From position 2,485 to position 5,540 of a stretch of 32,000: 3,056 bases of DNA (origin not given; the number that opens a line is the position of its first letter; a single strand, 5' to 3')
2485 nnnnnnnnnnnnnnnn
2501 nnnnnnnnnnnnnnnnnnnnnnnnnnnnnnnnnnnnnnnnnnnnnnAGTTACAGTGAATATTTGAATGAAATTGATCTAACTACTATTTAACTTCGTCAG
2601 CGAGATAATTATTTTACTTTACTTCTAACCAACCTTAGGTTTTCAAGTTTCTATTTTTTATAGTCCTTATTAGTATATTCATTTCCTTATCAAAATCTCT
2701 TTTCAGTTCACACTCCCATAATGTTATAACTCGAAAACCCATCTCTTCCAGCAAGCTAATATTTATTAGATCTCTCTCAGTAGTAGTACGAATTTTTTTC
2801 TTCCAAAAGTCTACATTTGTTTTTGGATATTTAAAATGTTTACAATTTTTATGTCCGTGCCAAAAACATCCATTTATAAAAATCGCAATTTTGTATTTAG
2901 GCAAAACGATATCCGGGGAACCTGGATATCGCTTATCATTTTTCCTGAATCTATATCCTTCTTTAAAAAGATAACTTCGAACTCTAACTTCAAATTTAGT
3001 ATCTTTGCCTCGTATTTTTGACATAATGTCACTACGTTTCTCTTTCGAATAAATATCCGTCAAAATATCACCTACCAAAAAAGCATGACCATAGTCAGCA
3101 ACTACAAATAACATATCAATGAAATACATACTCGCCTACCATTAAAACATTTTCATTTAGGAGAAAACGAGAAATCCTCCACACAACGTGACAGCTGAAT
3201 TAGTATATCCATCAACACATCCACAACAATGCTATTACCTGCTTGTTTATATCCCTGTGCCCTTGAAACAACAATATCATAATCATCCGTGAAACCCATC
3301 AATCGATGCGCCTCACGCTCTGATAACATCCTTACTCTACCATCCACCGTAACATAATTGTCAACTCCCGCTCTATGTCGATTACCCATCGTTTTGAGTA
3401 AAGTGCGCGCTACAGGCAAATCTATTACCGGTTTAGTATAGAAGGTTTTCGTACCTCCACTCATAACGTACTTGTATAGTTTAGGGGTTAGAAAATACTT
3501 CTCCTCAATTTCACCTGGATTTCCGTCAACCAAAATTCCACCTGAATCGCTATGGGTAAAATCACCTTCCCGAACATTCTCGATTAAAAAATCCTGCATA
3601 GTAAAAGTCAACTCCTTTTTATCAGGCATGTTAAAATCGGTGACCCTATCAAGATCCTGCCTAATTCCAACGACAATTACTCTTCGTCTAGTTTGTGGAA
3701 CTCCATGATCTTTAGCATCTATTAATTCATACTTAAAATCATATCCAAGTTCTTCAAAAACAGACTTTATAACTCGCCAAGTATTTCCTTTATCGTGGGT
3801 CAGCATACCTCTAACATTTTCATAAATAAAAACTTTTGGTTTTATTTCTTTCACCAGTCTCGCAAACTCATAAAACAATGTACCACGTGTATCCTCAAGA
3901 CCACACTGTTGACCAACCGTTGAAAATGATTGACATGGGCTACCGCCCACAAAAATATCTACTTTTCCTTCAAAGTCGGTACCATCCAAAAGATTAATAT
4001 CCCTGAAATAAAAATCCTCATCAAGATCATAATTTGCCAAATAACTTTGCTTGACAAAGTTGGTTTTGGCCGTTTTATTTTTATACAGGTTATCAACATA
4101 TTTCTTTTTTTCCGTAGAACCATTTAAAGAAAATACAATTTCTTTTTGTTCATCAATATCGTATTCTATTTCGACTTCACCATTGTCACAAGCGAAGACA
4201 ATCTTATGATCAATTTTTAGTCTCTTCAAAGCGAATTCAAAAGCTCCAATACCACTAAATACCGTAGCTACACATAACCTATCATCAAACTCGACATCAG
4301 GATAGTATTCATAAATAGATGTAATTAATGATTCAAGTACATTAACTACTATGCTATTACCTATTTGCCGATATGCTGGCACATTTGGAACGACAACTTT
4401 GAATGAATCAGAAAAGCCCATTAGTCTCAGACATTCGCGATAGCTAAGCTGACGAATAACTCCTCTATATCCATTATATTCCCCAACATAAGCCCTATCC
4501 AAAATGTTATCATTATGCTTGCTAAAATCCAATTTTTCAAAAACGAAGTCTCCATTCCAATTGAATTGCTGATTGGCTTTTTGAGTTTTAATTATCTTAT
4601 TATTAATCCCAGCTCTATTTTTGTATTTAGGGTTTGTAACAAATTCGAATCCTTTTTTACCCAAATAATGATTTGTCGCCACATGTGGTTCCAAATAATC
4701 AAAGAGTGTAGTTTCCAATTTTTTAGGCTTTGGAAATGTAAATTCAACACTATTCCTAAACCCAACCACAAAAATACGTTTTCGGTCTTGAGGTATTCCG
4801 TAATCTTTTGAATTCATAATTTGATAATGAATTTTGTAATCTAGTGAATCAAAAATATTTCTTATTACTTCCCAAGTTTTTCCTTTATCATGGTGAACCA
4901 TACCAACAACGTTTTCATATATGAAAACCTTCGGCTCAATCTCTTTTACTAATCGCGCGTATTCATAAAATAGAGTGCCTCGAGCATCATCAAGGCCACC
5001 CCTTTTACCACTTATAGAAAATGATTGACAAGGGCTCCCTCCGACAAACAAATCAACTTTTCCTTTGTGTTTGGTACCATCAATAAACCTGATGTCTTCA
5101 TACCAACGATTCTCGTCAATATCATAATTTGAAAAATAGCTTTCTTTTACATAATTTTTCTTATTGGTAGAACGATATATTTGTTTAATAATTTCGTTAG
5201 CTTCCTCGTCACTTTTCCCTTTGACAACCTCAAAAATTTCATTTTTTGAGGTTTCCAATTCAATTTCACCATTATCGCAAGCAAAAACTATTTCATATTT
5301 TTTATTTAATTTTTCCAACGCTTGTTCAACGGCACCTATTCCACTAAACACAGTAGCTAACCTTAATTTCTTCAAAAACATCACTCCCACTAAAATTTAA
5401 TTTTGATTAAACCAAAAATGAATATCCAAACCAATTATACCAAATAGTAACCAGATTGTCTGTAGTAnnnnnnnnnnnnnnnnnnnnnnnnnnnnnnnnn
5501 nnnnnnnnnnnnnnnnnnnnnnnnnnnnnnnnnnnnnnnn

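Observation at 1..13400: AT-rich, single-strand block of nine genes that looks like a stacked defence island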

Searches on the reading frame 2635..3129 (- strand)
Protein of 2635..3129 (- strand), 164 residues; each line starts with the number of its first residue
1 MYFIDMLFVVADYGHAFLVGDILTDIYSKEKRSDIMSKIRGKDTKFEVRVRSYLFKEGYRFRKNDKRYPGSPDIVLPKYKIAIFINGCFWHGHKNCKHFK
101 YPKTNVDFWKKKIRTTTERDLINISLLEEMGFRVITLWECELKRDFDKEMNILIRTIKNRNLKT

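Call 6: search_protein_families(library=pfam, proteins=[window:2635-3129:-], max_evalue=0.01)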
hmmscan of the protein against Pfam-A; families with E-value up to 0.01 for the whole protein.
window:2635-3129:- (164 aa): 2 families
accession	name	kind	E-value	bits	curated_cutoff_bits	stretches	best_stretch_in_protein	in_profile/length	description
PF03852.21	Vsr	-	3.1e-33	113.9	27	1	24-94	1-71/74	DNA mismatch endonuclease Vsr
PF18741.7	MTES_1575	-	2e-05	25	38.2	0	114-157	53-96/96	REase_MTES_1575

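Call 7: search_protein_families(library=padloc, proteins=[window:2635-3129:-], max_evalue=0.01)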
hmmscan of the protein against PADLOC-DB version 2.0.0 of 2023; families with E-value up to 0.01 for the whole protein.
window:2635-3129:- (164 aa): 1 family
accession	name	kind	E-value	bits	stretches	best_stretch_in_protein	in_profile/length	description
PDLC03397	Vsr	-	1.1e-31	108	1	24-144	2-121/156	Type II nicking endonuclease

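Call 28: search_protein_families(library=ncbifam, proteins=[window:2635-3129:-], max_evalue=0.001)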
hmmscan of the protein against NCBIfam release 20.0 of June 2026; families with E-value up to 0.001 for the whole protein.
window:2635-3129:- (164 aa): 1 family
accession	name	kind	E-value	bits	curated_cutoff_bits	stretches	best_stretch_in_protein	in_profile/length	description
TIGR00632.1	vsr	subfamily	9.7e-41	138.8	97.85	1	24-141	2-119/119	DNA mismatch endonuclease Vsr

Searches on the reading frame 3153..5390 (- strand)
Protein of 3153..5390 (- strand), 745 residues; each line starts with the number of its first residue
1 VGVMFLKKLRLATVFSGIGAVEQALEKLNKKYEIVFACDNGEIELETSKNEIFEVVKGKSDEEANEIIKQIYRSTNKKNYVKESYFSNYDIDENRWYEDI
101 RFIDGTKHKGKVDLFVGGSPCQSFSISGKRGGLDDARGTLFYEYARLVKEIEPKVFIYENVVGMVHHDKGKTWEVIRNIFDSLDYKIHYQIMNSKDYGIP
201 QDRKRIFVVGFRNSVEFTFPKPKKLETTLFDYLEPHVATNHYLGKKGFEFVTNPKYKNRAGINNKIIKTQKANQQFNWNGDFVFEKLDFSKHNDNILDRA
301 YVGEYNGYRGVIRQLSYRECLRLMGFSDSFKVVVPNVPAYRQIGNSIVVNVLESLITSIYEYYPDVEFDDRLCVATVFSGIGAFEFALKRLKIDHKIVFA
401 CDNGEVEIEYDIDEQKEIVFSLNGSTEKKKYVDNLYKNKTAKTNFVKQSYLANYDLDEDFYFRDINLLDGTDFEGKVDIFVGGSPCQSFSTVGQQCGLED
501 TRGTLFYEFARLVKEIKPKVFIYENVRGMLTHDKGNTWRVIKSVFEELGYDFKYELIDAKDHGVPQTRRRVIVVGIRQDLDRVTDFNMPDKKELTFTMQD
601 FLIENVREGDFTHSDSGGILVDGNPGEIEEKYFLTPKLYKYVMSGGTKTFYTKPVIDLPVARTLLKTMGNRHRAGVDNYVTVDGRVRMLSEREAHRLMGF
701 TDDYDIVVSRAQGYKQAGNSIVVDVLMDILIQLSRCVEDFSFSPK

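Call 6: search_protein_families(library=pfam, proteins=[window:3153-5390:-], max_evalue=0.01)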
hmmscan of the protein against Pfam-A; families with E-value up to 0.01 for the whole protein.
window:3153-5390:- (745 aa): 3 families
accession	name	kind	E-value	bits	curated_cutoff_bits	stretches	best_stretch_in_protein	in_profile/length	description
PF00145.23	DNA_methylase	-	5.9e-139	463.4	22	2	71-360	24-323/324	C-5 cytosine-specific DNA methylase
PF06294.16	CH_2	-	0.0046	17.4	27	0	509-566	27-85/96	CH-like domain in sperm protein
PF16960.11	HpuA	-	0.0098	15.7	29.7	0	107-146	76-115/251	Haemoglobin-haptoglobin utilisation, porphyrin transporter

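Call 7: search_protein_families(library=padloc, proteins=[window:3153-5390:-], max_evalue=0.01)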
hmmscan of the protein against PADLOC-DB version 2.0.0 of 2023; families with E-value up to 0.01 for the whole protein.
window:3153-5390:- (745 aa): 64 families (the best 25 are shown)
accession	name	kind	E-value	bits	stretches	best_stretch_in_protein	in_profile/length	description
PDLC03272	MTase_II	-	1.2e-144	480.4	2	447-735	109-388/407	Type II methyltransferase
PDLC03378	MTase_II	-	1.8e-115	383.9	2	9-364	3-331/344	Type II methyltransferase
PDLC00026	DruM2|DruM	-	9.6e-96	319.2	2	97-362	54-317/336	DNA cytosine methylase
PDLC03734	oMTase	-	2.9e-95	317.9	4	446-589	39-181/444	orphan methyltransferase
PDLC03361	MTase_II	-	9.6e-91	302.8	2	477-735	166-435/455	Type II methyltransferase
PDLC03217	MTase_II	-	4.9e-90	300.9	2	74-358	411-696/703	Type II methyltransferase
PDLC03326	MTase_II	-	2.1e-86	288.7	4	69-227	35-192/412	Type II methyltransferase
PDLC03234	MTase_II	-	1.2e-84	282.8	4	74-228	40-191/375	Type II methyltransferase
PDLC00027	DruM2|DruM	-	1.9e-83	278.8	4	91-237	54-200/361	DNA cytosine methylase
PDLC02653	DrmMII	-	7.6e-82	272.9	3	78-358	35-308/333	DrmMII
PDLC00033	DruM2|DruM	-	1.6e-76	256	3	64-223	48-201/368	DNA cytosine methylase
PDLC00031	DruM2|DruM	-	3.1e-74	248.2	3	86-238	49-201/361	DNA cytosine methylase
PDLC03307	MTase_II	-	2.4e-73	245.6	5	448-534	36-119/382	Type II methyltransferase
PDLC03716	oMTase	-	1.3e-71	239.6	3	70-361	61-337/349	orphan methyltransferase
PDLC02649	DrmMII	-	2.8e-71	238.7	4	83-226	84-234/422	DrmMII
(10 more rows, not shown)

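Call 28: search_protein_families(library=ncbifam, proteins=[window:3153-5390:-], max_evalue=0.001)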
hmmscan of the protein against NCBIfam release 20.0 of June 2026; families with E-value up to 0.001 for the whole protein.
window:3153-5390:- (745 aa): 2 families
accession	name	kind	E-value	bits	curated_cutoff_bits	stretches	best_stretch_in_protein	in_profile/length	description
TIGR00675.1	dcm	superfamily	8e-136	453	100.65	2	14-358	4-328/329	DNA (cytosine-5-)-methyltransferase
NF007772.0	PRK10458.1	subfamily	1.1e-56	192.4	710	4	478-644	171-336/472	DNA cytosine methylase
